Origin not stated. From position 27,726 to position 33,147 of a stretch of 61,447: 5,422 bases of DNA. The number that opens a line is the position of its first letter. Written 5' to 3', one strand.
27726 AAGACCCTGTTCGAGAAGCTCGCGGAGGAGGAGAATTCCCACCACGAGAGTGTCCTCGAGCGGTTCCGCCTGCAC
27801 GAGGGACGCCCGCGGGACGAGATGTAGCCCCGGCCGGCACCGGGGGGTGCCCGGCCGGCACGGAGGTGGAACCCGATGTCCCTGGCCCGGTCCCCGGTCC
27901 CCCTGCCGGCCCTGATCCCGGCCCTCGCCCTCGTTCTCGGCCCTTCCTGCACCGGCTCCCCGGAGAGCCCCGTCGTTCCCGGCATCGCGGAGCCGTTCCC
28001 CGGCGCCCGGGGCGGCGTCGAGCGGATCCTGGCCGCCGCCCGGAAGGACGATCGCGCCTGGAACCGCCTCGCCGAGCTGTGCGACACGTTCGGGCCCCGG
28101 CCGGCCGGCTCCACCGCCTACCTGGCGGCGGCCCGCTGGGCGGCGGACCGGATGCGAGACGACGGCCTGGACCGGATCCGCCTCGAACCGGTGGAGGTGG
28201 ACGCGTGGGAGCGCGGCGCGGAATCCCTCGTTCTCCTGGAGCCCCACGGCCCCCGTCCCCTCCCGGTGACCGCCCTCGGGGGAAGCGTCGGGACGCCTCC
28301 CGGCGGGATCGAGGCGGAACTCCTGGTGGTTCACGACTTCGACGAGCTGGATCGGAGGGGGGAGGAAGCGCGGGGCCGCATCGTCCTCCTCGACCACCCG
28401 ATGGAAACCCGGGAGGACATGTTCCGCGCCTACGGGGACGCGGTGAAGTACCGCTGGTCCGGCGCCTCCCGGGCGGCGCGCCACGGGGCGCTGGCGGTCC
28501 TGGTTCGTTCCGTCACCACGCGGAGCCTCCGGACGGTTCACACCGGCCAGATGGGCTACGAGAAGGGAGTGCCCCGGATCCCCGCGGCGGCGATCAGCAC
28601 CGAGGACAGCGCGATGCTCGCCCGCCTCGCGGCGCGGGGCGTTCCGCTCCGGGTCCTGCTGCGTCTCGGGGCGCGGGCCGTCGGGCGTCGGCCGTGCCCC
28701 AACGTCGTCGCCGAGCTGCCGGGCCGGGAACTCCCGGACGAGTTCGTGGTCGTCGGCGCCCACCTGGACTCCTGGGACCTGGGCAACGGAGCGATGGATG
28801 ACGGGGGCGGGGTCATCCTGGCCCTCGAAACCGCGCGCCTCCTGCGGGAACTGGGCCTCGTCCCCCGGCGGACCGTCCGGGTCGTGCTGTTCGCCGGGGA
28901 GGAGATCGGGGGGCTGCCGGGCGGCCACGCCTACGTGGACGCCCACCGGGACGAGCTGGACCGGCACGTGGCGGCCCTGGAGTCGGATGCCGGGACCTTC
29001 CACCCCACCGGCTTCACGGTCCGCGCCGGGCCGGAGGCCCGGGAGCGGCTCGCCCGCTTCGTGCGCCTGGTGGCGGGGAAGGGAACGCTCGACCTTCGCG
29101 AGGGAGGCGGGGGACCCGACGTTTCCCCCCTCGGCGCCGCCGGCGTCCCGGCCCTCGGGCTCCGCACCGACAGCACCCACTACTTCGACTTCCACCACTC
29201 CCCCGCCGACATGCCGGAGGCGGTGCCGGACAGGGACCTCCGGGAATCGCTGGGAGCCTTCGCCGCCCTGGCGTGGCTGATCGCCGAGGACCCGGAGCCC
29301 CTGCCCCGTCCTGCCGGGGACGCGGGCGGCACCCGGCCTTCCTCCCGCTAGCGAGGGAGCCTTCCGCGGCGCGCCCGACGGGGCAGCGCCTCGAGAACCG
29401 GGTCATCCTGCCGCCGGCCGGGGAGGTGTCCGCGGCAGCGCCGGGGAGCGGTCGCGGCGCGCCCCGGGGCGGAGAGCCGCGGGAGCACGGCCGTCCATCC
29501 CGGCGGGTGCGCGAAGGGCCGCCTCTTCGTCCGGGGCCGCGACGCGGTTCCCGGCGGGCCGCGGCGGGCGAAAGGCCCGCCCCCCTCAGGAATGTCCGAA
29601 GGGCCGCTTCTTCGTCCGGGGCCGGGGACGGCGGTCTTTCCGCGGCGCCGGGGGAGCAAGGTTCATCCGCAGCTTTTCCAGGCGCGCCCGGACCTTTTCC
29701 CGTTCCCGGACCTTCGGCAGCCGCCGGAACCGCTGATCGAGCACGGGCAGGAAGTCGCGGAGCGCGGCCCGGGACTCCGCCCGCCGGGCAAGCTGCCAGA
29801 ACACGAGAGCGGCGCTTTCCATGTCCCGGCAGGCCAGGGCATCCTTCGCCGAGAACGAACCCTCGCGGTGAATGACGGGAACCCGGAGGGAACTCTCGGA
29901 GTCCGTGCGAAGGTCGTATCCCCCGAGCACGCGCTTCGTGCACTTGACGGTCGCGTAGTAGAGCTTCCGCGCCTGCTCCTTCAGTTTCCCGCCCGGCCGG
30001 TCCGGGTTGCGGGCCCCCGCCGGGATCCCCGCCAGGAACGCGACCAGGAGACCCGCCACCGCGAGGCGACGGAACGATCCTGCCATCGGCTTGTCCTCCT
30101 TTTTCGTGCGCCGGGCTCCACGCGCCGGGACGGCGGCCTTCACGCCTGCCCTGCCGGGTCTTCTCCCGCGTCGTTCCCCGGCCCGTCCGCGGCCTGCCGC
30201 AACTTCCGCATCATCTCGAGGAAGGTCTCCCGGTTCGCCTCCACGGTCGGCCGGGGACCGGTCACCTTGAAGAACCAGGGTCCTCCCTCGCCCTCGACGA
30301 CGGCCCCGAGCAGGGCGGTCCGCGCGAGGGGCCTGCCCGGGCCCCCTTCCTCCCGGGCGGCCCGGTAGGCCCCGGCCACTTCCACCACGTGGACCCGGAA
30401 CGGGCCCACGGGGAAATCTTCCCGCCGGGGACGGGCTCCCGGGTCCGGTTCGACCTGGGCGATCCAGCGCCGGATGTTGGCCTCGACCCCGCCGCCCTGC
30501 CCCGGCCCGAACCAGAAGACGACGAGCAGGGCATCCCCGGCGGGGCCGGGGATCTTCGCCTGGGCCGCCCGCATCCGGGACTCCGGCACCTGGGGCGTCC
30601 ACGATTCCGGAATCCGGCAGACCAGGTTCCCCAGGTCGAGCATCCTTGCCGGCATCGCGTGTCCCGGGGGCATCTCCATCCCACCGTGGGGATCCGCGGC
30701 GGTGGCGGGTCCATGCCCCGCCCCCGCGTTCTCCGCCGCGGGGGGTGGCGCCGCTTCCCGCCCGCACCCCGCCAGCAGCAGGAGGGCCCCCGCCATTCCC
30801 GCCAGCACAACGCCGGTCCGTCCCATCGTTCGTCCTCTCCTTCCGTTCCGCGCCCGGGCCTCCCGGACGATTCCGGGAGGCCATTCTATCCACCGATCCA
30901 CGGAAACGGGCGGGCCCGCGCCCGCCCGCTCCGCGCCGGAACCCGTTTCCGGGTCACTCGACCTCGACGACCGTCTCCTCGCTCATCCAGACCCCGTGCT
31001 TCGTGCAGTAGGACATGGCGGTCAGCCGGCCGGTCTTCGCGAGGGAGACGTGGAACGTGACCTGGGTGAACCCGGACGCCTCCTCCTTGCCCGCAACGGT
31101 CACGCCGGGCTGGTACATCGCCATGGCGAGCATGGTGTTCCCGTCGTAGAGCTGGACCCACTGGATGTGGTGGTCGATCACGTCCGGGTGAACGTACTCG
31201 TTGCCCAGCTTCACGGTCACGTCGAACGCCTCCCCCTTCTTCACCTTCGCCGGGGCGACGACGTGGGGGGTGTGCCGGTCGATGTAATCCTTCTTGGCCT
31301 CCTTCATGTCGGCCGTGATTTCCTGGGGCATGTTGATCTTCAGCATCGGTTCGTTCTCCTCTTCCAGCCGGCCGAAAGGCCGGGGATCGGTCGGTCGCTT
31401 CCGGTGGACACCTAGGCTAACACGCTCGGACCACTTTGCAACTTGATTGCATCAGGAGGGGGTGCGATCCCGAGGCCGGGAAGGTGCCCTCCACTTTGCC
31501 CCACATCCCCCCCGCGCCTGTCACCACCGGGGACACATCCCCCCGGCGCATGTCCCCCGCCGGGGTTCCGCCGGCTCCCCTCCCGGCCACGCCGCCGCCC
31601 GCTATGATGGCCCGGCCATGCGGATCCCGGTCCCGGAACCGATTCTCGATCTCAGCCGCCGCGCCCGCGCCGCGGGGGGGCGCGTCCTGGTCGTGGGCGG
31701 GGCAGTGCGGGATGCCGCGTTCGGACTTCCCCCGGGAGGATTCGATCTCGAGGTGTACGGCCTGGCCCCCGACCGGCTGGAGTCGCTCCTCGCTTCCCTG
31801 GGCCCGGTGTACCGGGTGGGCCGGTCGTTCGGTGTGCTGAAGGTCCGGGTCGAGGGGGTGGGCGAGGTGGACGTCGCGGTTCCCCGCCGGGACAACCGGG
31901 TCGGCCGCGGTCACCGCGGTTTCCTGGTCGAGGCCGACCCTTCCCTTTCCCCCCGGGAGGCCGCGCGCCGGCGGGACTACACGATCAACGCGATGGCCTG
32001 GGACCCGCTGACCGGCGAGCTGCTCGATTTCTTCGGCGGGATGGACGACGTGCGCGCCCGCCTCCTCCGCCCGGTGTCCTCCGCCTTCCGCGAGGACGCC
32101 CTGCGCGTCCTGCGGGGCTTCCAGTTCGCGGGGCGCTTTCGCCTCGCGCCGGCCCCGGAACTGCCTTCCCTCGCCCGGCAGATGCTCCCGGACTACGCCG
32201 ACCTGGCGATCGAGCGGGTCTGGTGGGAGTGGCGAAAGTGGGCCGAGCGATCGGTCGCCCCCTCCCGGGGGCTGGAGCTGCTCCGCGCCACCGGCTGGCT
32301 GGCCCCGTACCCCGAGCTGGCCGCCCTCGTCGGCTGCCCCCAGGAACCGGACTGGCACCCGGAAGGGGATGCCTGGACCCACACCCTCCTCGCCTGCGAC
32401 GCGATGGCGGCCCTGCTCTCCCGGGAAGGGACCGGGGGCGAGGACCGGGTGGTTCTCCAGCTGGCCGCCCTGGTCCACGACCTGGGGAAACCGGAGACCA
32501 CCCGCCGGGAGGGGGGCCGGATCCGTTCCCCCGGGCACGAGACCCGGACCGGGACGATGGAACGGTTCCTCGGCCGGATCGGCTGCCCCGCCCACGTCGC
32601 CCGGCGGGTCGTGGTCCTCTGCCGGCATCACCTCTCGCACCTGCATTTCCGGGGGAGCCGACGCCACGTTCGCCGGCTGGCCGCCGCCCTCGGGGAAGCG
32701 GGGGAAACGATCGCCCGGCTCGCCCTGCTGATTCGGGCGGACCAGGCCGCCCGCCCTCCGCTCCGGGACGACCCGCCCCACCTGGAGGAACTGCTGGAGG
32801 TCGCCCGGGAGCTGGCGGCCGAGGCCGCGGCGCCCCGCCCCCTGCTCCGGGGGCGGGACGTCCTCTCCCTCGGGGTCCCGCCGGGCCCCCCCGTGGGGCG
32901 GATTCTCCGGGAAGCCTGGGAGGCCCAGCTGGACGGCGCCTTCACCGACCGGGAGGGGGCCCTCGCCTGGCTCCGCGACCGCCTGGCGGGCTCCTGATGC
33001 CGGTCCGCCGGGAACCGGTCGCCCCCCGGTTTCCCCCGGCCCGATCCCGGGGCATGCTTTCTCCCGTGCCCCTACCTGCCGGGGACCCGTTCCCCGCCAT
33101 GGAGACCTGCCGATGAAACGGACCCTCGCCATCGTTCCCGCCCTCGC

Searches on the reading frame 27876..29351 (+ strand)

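Call 45: search_protein_families(library=pfam, proteins=[window:27876-29351:+], max_evalue=0.0001)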
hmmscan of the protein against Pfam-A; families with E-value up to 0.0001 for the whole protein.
window:27876-29351:+ (491 aa): 2 families
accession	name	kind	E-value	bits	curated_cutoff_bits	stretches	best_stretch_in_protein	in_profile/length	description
PF04389.22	Peptidase_M28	-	9.5e-28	97.7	21.3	1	276-457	1-184/193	Peptidase family M28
PF01546.33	Peptidase_M20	-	2.4e-07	31.3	24.6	1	303-376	30-104/206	Peptidase family M20/M25/M40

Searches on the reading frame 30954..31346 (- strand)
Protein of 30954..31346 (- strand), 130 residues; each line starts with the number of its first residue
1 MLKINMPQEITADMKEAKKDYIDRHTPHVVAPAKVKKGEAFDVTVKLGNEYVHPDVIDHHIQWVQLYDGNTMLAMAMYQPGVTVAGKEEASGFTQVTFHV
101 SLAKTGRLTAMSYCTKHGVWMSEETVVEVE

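Call 91: search_protein_families(library=pfam, proteins=[window:30954-31346:-], max_evalue=0.001)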
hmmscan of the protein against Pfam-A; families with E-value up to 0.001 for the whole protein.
window:30954-31346:- (130 aa): 1 family
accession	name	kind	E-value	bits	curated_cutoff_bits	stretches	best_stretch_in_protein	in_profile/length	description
PF01880.24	Desulfoferrodox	-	1.3e-23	83.8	22.2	1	21-122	5-97/98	Desulfoferrodoxin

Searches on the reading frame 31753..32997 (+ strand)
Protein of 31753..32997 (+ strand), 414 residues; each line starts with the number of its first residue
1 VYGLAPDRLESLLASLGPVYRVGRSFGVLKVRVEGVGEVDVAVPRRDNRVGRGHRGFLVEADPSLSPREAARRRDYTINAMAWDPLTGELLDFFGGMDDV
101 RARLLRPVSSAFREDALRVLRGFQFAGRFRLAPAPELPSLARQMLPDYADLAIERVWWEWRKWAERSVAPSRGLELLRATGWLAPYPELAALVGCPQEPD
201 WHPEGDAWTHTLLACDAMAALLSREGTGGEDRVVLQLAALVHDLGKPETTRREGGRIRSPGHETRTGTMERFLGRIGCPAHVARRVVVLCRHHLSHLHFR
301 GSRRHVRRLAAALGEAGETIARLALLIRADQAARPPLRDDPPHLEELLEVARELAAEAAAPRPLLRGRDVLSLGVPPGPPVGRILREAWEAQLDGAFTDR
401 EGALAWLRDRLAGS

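Call 13: search_protein_families(library=pfam, proteins=[window:31753-32997:+], max_evalue=0.001)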
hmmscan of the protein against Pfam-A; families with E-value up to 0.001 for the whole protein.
window:31753-32997:+ (414 aa): 2 families
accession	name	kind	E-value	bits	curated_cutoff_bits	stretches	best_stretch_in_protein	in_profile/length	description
PF01743.26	PolyA_pol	-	2.7e-10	41.1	23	1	18-106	40-126/126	Poly A polymerase head domain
PF01966.28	HD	-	0.00034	21.3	22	1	209-251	3-43/116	HD domain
